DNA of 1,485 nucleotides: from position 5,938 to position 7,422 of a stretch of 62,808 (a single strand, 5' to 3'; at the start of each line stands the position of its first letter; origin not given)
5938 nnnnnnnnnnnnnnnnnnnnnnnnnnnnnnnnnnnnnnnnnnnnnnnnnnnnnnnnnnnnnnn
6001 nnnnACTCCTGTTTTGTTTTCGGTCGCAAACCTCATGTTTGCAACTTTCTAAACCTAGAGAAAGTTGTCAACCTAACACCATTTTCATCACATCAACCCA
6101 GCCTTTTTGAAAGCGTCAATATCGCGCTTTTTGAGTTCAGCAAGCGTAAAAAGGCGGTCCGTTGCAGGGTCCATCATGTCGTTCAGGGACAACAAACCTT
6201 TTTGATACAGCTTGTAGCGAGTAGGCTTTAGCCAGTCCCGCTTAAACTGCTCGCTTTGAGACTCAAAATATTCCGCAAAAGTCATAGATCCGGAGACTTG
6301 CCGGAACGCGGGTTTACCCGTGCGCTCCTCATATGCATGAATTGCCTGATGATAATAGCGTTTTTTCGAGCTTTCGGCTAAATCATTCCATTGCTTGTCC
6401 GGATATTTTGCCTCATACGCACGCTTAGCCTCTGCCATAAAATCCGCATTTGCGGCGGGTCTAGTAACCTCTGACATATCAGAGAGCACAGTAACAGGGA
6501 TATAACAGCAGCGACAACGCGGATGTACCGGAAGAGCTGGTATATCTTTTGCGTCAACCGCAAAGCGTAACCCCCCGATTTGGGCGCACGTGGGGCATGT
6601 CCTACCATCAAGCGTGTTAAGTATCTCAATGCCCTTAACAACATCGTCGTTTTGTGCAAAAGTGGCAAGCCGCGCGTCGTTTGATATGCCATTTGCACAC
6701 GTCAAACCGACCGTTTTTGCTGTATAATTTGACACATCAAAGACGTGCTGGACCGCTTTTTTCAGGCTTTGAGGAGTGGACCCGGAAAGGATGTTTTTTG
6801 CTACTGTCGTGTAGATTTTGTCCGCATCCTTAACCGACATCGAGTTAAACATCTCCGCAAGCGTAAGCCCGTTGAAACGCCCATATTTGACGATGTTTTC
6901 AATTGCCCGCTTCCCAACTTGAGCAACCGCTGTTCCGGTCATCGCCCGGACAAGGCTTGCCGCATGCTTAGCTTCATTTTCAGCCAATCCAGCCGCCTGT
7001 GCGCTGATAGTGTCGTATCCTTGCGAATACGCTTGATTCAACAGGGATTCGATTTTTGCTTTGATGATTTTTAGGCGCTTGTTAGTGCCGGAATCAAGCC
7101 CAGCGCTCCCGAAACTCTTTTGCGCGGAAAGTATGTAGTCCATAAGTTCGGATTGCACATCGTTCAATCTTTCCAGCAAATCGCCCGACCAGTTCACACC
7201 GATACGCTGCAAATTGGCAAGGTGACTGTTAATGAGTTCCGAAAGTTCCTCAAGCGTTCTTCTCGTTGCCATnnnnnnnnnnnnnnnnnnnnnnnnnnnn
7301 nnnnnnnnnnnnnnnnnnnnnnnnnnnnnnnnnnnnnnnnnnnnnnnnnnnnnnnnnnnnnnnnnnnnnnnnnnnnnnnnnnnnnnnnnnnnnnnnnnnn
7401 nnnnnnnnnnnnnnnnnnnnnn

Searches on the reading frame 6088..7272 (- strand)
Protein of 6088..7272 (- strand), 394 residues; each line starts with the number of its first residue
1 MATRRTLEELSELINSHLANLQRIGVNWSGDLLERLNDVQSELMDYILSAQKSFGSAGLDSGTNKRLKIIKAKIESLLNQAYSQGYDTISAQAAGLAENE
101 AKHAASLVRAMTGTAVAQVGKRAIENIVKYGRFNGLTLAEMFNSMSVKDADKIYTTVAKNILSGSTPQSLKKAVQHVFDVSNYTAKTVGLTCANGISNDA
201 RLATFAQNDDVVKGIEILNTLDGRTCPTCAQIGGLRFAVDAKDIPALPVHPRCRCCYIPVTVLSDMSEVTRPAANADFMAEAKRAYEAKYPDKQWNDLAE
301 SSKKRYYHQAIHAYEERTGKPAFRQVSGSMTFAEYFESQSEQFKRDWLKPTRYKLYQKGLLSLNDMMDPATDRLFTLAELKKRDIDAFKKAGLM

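Call 13: search_protein_families(library=phrogs, proteins=[window:6088-7272:-], max_evalue=0.001)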
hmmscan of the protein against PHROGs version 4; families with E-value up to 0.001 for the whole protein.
window:6088-7272:- (394 aa): 17 families
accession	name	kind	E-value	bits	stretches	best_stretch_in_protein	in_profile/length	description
phrog_241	-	head and packaging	1.5e-65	223.5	1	7-393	14-365/679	head morphogenesis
phrog_115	-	head and packaging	6e-28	99.4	1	64-351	120-402/665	minor head protein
phrog_21789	-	head and packaging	2.3e-23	82.9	1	57-381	48-377/1195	virion structural protein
phrog_6577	-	unknown function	6.2e-22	78.7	1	139-392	105-323/1066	-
phrog_595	-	head and packaging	2.9e-20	74.1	1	65-348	99-378/513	head maturation protease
phrog_4728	-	head and packaging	6.9e-20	72.3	1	66-311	101-350/591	head morphogenesis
phrog_7625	-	head and packaging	1.5e-19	71.3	1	33-269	21-255/504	head morphogenesis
phrog_2841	-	head and packaging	2.7e-17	64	1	65-297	108-341/525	minor head protein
phrog_14819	-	unknown function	3.7e-16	60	1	318-393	17-91/91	-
phrog_2662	-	head and packaging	1.1e-10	41.7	1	96-260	533-708/717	portal protein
phrog_8089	-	head and packaging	4.3e-06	27.3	1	141-261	138-267/268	head morphogenesis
phrog_1657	-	head and packaging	5.5e-06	26.9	1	63-177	72-187/337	head morphogenesis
phrog_19480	-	head and packaging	1.6e-05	24.3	1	19-260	502-736/737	head morphogenesis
phrog_19443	-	head and packaging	2e-05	24.3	1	119-289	139-307/579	minor head protein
phrog_3517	-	head and packaging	9.7e-05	22.8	0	177-264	227-332/371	head morphogenesis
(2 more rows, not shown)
